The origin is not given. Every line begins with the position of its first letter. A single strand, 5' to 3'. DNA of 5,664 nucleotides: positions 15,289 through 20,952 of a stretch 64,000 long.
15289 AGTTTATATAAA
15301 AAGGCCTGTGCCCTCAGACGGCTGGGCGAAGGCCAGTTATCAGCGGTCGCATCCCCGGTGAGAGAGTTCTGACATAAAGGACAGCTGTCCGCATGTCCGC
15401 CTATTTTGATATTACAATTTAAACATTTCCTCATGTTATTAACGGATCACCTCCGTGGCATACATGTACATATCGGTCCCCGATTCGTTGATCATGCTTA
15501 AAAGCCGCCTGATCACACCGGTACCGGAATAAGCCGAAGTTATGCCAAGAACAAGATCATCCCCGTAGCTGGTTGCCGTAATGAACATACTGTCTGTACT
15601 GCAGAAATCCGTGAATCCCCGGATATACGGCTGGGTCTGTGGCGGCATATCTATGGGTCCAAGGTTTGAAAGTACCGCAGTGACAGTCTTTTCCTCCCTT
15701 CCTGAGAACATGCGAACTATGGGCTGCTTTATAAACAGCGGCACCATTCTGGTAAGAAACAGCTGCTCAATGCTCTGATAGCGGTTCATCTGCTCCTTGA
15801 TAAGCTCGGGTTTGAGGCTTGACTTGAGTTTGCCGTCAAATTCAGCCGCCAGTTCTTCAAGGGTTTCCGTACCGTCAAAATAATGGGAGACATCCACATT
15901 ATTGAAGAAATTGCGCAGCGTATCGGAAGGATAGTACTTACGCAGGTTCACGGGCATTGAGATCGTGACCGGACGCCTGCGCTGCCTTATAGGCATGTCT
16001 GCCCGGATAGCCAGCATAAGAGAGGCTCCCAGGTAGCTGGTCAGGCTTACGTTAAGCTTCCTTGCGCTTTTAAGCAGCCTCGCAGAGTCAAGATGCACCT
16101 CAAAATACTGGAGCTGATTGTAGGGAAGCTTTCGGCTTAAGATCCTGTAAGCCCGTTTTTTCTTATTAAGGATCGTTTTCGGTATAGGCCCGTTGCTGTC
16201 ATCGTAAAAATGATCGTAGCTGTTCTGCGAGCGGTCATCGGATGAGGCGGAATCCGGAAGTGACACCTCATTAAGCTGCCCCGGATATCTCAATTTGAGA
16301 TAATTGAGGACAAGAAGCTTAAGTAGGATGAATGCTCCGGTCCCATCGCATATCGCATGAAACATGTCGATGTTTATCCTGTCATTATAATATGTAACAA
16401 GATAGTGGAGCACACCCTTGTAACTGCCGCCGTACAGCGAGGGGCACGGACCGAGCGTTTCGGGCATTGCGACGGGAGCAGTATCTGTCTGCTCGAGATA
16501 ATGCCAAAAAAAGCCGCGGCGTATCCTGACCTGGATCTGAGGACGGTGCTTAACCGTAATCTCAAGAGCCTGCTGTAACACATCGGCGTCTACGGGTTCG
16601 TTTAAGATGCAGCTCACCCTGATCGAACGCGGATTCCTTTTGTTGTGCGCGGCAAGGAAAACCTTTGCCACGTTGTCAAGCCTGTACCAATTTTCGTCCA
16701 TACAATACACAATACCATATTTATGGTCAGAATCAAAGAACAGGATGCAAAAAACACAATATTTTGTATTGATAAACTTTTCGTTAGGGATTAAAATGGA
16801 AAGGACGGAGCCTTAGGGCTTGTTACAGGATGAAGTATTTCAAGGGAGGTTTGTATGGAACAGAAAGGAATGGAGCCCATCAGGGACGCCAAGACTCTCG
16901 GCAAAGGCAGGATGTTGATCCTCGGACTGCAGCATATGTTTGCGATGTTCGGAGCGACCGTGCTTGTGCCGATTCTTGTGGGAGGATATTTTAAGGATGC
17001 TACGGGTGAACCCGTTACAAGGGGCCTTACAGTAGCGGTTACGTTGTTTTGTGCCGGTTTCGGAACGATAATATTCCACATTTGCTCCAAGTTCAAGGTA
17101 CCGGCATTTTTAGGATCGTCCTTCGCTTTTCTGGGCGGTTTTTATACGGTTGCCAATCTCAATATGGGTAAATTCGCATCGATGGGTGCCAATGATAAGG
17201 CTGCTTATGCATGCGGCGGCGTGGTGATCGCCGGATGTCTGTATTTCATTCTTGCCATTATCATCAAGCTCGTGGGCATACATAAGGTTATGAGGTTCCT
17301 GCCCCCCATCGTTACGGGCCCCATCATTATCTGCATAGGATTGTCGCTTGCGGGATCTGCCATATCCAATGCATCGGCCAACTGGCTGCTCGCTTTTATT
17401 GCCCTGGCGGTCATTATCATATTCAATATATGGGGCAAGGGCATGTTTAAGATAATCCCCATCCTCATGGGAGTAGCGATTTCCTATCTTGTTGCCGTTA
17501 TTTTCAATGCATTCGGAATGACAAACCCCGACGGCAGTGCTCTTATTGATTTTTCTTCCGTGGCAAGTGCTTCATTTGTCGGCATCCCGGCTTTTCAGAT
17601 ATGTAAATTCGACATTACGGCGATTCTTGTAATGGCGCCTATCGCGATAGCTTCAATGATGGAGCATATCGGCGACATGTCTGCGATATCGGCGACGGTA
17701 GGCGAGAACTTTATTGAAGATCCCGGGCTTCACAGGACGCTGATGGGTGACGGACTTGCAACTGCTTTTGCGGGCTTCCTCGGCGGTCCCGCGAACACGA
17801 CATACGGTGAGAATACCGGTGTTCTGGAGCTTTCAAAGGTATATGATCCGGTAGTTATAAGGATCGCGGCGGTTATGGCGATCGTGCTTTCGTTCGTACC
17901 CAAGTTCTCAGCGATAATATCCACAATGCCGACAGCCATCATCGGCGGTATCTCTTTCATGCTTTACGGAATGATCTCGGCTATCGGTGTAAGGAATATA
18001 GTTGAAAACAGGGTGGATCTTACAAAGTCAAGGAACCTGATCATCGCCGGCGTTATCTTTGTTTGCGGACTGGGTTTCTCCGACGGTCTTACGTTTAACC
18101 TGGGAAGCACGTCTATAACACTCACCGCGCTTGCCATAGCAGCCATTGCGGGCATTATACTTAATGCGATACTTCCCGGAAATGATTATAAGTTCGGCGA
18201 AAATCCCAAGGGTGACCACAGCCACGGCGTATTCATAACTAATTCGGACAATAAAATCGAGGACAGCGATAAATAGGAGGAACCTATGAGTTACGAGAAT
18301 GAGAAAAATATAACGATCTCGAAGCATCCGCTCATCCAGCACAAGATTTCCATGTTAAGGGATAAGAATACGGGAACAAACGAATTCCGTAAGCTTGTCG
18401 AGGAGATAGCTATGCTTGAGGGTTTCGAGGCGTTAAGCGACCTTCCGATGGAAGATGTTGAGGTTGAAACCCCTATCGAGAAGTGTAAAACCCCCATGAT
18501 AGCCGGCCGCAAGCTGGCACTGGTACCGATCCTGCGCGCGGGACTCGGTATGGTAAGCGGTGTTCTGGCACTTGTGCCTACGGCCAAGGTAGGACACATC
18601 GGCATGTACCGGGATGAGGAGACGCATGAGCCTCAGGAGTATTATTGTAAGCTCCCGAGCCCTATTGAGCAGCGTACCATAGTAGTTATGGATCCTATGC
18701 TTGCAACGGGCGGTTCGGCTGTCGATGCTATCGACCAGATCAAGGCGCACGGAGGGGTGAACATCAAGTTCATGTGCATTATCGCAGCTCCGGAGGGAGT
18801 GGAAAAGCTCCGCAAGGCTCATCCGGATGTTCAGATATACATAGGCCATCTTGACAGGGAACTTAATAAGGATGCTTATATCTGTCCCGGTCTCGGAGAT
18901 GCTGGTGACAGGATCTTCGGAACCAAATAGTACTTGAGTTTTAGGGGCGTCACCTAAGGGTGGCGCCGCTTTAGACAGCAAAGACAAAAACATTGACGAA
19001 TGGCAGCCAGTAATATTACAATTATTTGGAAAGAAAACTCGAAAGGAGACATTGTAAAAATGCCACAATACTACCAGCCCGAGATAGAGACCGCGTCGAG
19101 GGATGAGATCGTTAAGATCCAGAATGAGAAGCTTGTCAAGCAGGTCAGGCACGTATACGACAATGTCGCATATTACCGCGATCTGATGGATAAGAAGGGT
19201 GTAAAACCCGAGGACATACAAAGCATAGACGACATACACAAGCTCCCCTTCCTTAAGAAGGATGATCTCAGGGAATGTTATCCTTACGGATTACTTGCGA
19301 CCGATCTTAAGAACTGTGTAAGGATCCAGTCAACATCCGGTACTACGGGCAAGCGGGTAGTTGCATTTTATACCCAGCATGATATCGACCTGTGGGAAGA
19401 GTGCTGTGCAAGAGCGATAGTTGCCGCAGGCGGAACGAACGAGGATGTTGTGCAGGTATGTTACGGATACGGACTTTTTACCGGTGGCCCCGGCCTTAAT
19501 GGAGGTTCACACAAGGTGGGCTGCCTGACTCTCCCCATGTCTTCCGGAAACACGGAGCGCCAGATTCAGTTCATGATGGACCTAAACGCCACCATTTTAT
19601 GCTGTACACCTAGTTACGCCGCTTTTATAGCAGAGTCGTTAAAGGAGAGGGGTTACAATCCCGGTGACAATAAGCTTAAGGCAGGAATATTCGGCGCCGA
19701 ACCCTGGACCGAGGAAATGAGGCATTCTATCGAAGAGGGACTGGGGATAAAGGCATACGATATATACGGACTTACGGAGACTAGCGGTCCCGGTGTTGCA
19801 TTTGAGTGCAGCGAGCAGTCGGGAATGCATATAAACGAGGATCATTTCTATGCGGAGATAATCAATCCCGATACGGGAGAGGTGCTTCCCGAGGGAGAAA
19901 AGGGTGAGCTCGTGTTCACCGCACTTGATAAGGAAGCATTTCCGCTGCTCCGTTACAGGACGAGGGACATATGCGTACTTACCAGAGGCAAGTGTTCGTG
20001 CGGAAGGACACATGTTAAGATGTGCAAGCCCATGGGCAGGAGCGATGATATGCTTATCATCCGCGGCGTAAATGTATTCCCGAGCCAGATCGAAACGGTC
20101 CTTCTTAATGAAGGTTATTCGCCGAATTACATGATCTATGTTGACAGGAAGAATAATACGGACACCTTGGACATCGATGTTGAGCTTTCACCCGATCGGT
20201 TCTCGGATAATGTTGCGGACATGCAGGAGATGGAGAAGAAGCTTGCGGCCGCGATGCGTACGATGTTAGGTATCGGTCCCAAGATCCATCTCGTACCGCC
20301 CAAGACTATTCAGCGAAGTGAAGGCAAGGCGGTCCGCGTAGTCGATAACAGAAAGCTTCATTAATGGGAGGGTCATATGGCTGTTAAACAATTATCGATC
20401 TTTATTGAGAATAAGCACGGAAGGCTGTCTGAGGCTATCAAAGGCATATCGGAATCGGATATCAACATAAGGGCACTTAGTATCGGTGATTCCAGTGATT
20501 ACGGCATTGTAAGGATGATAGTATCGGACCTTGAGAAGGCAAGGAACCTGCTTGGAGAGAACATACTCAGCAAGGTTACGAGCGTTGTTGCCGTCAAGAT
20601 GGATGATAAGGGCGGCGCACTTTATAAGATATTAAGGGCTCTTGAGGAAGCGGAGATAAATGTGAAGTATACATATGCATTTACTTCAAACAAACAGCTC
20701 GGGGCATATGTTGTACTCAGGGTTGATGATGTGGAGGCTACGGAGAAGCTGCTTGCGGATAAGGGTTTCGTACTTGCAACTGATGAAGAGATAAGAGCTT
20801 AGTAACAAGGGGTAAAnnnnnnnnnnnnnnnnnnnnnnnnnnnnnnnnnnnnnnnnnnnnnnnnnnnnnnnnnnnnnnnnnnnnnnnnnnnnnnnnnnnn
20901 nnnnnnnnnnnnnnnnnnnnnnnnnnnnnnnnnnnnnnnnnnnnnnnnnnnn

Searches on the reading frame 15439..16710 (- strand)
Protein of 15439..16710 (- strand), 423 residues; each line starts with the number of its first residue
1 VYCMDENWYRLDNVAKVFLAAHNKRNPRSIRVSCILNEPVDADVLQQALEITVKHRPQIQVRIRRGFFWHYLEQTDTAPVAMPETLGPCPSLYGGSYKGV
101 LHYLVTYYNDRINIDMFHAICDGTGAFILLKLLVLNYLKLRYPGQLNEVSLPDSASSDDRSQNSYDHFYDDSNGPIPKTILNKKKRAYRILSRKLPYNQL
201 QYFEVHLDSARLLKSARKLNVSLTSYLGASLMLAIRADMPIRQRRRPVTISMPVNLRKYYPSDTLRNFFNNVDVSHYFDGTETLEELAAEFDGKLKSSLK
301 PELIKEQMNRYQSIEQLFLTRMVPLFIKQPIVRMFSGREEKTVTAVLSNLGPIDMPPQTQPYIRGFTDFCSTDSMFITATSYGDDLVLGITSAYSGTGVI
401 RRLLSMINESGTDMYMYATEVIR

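Call 41: search_protein_families(library=pfam, proteins=[window:15439-16710:-], max_evalue=0.000001)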
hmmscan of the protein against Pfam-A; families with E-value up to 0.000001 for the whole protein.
window:15439-16710:- (423 aa): 0 families

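Call 44: search_protein_families(library=pfam, proteins=[window:15439-16710:-], max_evalue=0.01)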
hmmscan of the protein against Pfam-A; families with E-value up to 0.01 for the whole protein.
window:15439-16710:- (423 aa): 2 families
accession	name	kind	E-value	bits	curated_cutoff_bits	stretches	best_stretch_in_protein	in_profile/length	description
PF16911.10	PapA_C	-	1.4e-05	25.1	30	1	209-312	17-124/203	Phthiocerol/phthiodiolone dimycocerosyl transferase C-terminus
PF07247.17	AATase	-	8.2e-05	21.8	22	1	214-360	281-440/500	Alcohol acetyltransferase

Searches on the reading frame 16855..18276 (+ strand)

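Call 41: search_protein_families(library=pfam, proteins=[window:16855-18276:+], max_evalue=0.000001)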
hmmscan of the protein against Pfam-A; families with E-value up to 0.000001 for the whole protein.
window:16855-18276:+ (473 aa): 1 family
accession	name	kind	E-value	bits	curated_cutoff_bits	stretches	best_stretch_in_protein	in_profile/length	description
PF00860.26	Xan_ur_permease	-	2.8e-83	280.3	27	1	20-409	3-384/389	Permease family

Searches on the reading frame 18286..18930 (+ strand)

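Call 41: search_protein_families(library=pfam, proteins=[window:18286-18930:+], max_evalue=0.000001)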
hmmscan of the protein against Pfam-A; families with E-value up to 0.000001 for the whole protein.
window:18286-18930:+ (214 aa): 1 family
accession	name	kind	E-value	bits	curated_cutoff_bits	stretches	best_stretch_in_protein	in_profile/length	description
PF14681.12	UPRTase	-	1.2e-77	260.5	27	1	12-213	2-206/206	Uracil phosphoribosyltransferase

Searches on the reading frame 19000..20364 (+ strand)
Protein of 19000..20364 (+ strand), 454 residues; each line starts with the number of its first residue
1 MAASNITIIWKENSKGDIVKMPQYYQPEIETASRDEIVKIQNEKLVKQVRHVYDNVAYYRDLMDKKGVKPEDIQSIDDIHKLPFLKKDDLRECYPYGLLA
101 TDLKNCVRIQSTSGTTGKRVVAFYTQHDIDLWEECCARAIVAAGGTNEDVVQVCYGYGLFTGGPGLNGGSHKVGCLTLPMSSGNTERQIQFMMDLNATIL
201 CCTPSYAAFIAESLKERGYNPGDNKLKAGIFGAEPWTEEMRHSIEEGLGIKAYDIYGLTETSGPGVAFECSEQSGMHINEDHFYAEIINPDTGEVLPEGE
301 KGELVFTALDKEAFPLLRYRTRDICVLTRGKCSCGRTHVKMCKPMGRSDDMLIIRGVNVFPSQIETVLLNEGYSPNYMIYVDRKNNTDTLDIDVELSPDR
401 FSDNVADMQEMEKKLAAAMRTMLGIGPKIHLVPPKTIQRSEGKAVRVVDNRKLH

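Call 41: search_protein_families(library=pfam, proteins=[window:19000-20364:+], max_evalue=0.000001)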
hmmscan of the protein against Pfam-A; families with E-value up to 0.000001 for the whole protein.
window:19000-20364:+ (454 aa): 3 families
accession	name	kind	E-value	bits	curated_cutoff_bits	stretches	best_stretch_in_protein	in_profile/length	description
PF14535.12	AMP-binding_C_2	-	2.6e-30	105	25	1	356-451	1-96/96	AMP-binding enzyme C-terminal domain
PF00501.34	AMP-binding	-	5.4e-15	55.5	29.9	1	79-306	151-374/384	AMP-binding enzyme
PF04443.18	LuxE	-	3.5e-07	29.9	24.9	0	243-341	267-368/391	Acyl-protein synthetase, LuxE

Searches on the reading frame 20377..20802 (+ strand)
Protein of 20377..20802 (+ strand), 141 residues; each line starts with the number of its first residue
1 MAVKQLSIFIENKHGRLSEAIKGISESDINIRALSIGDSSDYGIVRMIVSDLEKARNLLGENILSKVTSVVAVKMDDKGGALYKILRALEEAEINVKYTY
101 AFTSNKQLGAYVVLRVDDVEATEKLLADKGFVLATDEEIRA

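Call 41: search_protein_families(library=pfam, proteins=[window:20377-20802:+], max_evalue=0.000001)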
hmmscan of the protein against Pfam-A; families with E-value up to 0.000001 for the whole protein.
window:20377-20802:+ (141 aa): 4 families
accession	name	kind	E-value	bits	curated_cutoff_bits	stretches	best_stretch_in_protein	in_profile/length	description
PF19571.5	ACT_8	-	1e-21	77.6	23.5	1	1-137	1-136/141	ACT domain pair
PF01842.31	ACT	-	5.4e-11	42.5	27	0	5-54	2-53/66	ACT domain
PF22629.2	ACT_AHAS_ss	-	3.9e-08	33.8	27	0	74-126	4-56/67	AHAS small subunit-like ACT domain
PF13291.12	ACT_4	-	1e-07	33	27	0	71-126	9-66/80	ACT domain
